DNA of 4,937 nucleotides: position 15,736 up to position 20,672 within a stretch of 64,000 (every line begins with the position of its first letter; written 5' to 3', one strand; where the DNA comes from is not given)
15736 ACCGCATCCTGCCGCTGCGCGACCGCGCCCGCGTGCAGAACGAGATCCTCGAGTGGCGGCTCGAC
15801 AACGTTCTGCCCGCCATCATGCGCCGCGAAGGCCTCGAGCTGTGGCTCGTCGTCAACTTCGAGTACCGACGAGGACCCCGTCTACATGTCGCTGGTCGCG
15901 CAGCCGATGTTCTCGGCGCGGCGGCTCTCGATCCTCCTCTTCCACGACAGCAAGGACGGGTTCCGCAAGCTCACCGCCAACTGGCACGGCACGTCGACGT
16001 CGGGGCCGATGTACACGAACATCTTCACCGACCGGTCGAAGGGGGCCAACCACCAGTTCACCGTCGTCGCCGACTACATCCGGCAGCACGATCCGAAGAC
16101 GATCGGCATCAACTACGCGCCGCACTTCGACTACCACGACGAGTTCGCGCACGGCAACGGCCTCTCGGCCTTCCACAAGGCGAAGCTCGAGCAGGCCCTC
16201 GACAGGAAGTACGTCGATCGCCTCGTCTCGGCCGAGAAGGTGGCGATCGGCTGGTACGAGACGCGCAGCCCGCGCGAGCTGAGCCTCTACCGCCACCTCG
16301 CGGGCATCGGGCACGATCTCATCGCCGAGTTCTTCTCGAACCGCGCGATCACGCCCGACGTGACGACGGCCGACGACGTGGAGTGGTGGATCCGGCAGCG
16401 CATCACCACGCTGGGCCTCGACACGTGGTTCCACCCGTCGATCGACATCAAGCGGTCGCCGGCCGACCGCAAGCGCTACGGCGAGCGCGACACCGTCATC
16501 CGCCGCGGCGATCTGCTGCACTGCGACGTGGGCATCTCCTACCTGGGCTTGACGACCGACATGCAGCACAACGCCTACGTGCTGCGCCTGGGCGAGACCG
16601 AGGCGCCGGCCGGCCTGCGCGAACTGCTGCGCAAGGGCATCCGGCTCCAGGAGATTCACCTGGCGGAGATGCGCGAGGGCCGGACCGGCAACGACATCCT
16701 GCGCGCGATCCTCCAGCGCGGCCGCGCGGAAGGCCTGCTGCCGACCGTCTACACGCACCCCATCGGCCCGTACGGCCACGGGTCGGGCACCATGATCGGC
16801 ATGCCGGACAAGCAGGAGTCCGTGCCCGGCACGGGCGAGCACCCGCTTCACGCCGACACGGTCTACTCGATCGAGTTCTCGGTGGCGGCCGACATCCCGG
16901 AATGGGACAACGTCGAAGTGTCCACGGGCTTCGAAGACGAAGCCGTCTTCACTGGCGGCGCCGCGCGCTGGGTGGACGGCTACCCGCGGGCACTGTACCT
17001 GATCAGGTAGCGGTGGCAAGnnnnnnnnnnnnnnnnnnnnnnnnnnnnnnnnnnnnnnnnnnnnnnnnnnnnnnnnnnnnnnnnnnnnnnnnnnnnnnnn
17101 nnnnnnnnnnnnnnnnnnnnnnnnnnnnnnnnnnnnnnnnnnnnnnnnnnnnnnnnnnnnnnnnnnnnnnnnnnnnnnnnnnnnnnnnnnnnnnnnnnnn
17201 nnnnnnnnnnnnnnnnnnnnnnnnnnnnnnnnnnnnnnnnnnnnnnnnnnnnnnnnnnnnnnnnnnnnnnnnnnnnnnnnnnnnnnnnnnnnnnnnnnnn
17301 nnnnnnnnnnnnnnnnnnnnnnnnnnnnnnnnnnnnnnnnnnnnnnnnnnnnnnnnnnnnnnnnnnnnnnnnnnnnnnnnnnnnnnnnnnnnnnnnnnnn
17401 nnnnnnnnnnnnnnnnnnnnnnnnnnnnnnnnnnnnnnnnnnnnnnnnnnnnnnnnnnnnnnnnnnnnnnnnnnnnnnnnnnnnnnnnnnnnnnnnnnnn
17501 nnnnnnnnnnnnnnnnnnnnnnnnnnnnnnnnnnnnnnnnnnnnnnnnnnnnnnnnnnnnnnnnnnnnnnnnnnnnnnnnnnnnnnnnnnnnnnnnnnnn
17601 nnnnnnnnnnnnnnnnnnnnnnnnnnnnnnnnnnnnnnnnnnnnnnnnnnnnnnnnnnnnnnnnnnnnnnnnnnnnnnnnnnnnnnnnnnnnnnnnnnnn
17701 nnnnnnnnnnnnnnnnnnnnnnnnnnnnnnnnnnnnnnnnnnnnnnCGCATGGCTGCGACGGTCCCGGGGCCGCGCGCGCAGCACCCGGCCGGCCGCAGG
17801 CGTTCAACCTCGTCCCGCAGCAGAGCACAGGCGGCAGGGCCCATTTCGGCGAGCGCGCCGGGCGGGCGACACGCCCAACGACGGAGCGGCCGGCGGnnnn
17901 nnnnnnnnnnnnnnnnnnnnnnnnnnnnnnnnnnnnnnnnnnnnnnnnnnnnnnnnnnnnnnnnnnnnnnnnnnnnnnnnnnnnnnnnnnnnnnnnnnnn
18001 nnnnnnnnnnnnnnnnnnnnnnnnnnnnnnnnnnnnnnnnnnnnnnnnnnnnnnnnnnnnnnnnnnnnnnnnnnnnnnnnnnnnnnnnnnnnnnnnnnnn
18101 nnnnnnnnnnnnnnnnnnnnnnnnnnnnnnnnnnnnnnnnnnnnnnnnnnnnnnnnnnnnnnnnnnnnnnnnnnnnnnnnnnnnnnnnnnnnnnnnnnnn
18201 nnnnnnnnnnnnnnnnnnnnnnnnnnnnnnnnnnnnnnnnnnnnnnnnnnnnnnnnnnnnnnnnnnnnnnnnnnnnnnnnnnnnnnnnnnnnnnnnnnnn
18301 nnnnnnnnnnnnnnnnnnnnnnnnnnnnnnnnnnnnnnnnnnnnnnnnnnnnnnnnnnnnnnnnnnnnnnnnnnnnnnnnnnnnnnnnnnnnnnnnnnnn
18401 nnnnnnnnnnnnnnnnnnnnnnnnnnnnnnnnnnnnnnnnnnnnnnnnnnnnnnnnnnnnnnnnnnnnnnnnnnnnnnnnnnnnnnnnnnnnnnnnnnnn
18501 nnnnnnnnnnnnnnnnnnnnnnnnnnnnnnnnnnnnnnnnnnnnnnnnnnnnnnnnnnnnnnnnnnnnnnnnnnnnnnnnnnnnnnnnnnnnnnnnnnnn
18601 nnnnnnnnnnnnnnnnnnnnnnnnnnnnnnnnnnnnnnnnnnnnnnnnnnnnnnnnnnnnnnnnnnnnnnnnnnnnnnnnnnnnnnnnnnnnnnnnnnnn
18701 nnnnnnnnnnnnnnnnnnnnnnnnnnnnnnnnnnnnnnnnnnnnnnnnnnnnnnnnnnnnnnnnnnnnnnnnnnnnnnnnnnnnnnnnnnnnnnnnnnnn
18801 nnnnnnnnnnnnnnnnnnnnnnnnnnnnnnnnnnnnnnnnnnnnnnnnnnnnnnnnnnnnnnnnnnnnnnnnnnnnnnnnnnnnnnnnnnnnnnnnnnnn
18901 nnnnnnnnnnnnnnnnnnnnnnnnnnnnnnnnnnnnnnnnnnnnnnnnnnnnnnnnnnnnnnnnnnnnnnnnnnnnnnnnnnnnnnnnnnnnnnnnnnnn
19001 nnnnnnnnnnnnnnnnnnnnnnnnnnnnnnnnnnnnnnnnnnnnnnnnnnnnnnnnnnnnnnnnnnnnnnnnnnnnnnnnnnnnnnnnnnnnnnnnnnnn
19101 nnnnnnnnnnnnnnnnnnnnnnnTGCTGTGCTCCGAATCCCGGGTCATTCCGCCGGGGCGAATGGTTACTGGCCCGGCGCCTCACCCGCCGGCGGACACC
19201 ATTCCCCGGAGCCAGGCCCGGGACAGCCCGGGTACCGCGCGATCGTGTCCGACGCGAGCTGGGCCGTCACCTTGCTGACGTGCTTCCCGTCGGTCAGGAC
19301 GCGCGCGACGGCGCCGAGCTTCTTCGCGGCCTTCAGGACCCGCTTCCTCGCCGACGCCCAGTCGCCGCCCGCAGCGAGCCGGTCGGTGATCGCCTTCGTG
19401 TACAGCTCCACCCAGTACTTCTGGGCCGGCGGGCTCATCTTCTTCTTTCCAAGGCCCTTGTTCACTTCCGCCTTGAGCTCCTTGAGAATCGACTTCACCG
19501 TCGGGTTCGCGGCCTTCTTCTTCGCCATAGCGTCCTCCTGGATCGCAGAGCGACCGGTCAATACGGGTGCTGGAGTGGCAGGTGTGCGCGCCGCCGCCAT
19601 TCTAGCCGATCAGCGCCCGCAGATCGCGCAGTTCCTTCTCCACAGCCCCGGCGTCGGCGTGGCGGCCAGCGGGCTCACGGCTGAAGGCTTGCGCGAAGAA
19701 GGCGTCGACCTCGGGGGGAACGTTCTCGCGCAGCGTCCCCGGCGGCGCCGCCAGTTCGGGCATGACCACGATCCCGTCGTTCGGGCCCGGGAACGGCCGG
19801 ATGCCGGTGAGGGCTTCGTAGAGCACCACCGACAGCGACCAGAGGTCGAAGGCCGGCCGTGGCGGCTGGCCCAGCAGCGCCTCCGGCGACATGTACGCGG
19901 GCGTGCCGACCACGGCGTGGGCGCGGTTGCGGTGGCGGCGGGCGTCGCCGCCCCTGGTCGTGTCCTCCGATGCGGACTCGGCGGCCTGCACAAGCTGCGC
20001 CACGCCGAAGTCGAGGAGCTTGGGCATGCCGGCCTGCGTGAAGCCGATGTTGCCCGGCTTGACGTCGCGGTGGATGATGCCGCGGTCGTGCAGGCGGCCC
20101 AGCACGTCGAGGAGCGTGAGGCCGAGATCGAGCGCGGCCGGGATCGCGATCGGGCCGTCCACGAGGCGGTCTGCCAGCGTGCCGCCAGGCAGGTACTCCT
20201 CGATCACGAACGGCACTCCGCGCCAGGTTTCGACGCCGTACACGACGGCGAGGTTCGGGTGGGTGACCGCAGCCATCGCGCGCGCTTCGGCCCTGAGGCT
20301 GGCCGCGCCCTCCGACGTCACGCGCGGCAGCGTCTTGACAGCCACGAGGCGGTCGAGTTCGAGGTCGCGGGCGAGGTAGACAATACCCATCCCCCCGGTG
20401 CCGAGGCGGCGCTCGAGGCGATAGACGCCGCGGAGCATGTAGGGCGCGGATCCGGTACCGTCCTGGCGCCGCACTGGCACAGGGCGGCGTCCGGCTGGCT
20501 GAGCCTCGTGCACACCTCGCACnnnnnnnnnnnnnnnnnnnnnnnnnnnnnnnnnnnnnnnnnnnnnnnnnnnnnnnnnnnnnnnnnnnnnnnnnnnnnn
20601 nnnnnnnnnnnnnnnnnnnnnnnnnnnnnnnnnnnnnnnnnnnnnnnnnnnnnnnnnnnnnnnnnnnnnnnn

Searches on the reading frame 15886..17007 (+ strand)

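Call 70: search_protein_families(library=pfam, proteins=[window:15886-17007:+], max_evalue=0.0001)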
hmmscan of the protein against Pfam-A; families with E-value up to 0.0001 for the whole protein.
window:15886-17007:+ (374 aa): 1 family
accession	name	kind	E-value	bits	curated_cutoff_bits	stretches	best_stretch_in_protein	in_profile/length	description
PF00557.29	Peptidase_M24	-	5.6e-13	49.6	23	1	136-353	4-204/208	Metallopeptidase family M24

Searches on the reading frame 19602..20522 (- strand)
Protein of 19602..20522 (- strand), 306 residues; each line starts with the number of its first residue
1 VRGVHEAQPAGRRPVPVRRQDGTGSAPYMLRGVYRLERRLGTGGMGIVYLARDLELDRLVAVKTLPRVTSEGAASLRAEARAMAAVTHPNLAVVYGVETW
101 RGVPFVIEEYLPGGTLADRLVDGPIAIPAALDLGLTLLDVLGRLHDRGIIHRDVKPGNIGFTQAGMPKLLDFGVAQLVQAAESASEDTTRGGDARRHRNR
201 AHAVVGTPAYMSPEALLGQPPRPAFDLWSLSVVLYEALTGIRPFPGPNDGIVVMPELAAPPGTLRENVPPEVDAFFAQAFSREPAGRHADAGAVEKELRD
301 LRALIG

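Call 16: search_protein_families(library=pfam, proteins=[window:19602-20522:-], max_evalue=0.001)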
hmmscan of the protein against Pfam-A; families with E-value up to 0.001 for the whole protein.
window:19602-20522:- (306 aa): 3 families
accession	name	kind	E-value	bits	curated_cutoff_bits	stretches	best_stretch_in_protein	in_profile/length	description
PF00069.31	Pkinase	-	2.9e-38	132.2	31.7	1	34-249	1-202/263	Protein kinase domain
PF07714.23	PK_Tyr_Ser-Thr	-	2.2e-22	80.1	23.1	1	36-252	3-213/258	Protein tyrosine and serine/threonine kinase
PF01636.29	APH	-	0.00086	19.6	23.2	0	146-175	167-197/239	Phosphotransferase enzyme family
